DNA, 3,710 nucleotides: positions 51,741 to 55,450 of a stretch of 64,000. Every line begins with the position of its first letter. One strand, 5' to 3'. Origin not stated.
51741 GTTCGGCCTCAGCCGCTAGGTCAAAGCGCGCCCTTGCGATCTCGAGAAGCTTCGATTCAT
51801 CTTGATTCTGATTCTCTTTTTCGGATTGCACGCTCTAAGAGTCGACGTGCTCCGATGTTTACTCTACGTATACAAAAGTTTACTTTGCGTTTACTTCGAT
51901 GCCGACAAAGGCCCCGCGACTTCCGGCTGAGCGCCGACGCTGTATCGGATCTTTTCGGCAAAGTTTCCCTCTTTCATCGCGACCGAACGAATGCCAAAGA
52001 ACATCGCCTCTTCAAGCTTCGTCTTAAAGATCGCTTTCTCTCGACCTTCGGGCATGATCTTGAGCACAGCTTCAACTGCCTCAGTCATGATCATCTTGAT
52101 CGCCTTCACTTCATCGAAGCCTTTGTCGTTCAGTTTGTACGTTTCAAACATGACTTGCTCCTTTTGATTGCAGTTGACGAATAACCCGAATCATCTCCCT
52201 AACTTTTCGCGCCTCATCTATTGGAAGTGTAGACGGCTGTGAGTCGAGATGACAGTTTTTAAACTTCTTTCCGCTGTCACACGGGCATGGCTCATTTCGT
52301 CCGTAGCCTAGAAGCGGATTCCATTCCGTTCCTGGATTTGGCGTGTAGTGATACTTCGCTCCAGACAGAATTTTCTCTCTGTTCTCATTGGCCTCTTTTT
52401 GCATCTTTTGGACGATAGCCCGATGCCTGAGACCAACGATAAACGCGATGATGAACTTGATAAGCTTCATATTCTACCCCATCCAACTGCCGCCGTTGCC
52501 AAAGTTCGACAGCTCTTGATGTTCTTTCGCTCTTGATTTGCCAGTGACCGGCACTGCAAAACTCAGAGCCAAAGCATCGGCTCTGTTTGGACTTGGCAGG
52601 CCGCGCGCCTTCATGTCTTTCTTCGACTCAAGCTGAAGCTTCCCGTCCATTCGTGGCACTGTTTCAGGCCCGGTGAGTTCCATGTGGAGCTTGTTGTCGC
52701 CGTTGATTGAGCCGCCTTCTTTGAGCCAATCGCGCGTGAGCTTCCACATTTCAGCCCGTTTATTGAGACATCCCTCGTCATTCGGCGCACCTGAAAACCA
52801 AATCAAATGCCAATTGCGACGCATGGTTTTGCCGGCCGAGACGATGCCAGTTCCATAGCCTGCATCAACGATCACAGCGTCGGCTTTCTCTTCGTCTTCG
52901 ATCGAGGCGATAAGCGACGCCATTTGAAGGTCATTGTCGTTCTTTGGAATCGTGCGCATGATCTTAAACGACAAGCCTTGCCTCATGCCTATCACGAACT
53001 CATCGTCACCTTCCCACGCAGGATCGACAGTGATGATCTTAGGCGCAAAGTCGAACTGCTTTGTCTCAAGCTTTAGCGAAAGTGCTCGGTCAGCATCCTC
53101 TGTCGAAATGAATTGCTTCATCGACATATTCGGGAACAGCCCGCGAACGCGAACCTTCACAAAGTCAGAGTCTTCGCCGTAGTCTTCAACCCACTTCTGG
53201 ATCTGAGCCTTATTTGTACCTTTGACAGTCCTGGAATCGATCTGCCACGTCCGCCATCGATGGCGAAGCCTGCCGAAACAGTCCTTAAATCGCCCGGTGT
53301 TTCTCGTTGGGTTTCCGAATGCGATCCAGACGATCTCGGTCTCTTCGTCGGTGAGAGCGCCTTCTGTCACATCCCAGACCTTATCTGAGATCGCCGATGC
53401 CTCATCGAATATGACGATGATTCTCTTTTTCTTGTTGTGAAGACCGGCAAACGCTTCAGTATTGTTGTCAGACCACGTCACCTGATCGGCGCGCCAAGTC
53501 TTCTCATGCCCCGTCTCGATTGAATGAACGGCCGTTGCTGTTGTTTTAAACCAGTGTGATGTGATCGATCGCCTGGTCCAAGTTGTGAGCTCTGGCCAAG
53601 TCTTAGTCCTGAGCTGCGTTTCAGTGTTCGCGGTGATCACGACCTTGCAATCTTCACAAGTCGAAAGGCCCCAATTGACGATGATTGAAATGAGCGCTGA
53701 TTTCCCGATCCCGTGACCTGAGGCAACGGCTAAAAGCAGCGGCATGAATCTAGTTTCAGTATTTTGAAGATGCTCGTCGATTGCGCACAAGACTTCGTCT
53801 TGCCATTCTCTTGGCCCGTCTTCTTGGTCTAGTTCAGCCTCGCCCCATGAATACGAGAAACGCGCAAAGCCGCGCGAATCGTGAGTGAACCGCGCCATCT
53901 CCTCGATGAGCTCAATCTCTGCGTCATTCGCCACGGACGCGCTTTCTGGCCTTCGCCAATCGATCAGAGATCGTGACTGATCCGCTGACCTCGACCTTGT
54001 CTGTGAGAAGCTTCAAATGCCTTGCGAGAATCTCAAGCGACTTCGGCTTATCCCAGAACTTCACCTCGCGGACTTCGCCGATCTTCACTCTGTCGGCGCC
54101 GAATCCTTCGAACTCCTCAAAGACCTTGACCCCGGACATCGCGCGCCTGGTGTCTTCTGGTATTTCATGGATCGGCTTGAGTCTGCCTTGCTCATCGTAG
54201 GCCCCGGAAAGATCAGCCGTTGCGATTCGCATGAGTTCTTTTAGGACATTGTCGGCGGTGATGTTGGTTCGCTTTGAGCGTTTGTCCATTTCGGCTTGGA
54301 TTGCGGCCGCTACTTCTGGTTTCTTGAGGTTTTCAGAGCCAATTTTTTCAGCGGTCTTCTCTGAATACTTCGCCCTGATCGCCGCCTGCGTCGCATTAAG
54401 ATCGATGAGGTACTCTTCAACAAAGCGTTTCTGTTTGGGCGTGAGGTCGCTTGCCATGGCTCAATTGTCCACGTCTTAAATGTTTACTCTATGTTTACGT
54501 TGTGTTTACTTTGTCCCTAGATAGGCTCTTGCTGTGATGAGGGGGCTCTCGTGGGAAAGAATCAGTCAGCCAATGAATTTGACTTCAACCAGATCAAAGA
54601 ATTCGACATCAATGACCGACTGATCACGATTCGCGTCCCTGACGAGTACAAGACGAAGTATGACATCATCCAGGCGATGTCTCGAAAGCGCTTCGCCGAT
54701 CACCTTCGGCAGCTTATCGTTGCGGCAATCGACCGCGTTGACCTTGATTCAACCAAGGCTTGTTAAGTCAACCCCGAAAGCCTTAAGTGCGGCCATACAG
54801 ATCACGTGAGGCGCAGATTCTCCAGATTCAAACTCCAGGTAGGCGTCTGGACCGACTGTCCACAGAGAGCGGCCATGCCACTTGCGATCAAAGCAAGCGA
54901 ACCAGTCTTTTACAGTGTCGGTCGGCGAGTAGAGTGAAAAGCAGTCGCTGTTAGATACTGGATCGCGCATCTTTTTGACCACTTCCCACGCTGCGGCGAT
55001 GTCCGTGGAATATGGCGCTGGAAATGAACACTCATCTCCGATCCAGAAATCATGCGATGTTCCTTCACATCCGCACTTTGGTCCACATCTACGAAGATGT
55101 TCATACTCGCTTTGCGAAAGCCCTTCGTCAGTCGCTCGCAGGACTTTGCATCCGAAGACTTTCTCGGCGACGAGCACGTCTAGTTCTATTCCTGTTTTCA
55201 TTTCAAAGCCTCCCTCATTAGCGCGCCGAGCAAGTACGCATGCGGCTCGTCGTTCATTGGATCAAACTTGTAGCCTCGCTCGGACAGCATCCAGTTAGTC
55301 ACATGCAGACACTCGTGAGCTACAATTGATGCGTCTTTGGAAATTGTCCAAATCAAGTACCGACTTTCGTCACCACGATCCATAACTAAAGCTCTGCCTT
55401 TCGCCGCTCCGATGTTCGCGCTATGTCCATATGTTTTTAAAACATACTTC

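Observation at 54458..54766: Three TGTTTAC repeats at exact 11-bp phase between terS and a divergent ribbon-helix-helix gene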

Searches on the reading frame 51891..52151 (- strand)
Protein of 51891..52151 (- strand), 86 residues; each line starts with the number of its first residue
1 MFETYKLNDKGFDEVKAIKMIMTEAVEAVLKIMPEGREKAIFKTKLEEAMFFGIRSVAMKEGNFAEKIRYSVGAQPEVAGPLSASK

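Call 9: search_protein_families(library=pfam, proteins=[window:51891-52151:-], max_evalue=0.1)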
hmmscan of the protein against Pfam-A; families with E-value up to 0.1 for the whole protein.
window:51891-52151:- (86 aa): 1 family
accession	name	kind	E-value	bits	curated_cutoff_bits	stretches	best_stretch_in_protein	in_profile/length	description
PF24729.2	Acb2_Tad1_hairpin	-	2e-07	31.5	27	1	13-58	11-57/58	Acb2/Tad1, hairpin domain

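Call 10: search_protein_families(library=phrogs, proteins=[window:51891-52151:-], max_evalue=0.1)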
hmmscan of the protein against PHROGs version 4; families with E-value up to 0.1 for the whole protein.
window:51891-52151:- (86 aa): 2 families
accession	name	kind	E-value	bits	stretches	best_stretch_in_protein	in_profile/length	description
phrog_1454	-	unknown function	5.9e-08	33.7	1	16-62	32-78/81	-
phrog_15810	-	unknown function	0.029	15.5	1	26-51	23-48/55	-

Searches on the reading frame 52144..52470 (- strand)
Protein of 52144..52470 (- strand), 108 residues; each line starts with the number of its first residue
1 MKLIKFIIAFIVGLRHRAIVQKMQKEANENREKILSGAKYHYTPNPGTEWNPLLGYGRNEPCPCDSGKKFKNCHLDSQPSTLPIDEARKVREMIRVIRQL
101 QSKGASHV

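Call 9: search_protein_families(library=pfam, proteins=[window:52144-52470:-], max_evalue=0.1)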
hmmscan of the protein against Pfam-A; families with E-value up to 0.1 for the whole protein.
window:52144-52470:- (108 aa): 1 family
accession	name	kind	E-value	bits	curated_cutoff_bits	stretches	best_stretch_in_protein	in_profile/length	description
PF02810.21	SEC-C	-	1.2e-09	38.2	20.4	1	58-75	1-18/19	SEC-C motif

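Call 10: search_protein_families(library=phrogs, proteins=[window:52144-52470:-], max_evalue=0.1)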
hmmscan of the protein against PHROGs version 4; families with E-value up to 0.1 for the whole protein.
window:52144-52470:- (108 aa): 1 family
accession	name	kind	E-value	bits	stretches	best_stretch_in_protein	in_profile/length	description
phrog_24700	-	unknown function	9.6e-05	23.5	1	57-75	202-220/221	-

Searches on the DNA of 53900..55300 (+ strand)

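Call 12: search_dna_similar(query=window:53900-55300:+, collection=phages, mode=distant)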
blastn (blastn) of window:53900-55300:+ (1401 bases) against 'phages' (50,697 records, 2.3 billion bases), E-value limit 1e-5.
Records with a match: 8; places in all: 8; records where one place covers at least 80% of the query: 0.
Best place of each record, by identity: 80-90% 8.
By first word of the organism name: Mannheimia 7; Bordetella 1.
By host as written in the record: Mannheimia haemolytica 587A serotype A2 2; Mannheimia haemolytica 535A serotype A1 2; Mannheimia haemolytica 1152A serotype A6 2; Bordetella avium 1; Mannheimia haemolytica 3927A serotype A6 1.
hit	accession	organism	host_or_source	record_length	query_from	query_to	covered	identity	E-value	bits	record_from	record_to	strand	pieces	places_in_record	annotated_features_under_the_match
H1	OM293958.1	Bordetella phage vB_BaM-IFTN9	Bordetella avium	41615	466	528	4%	82.5%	1e-7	65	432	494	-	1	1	terminase small subunit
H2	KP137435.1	Mannheimia phage vB_MhS_587AP2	Mannheimia haemolytica 587A serotype A2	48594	473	537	5%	80.0%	5e-6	60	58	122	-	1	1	terminase, small subunit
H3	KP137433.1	Mannheimia phage vB_MhS_535AP2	Mannheimia haemolytica 535A serotype A1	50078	473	537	5%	80.0%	5e-6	60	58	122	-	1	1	terminase, small subunit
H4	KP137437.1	Mannheimia phage vB_MhS_1152AP2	Mannheimia haemolytica 1152A serotype A6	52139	473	537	5%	80.0%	5e-6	60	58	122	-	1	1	terminase, small subunit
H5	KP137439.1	Mannheimia phage vB_MhS_3927AP1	Mannheimia haemolytica 3927A serotype A6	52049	473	537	5%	80.0%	5e-6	60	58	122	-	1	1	terminase, small subunit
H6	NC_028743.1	Mannheimia phage vB_MhS_587AP2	Mannheimia haemolytica 587A serotype A2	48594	473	537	5%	80.0%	5e-6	60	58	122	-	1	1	terminase small subunit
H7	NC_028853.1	Mannheimia phage vB_MhS_535AP2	Mannheimia haemolytica 535A serotype A1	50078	473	537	5%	80.0%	5e-6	60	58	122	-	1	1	terminase small subunit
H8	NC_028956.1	Mannheimia phage vB_MhS_1152AP2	Mannheimia haemolytica 1152A serotype A6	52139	473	537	5%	80.0%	5e-6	60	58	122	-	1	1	terminase small subunit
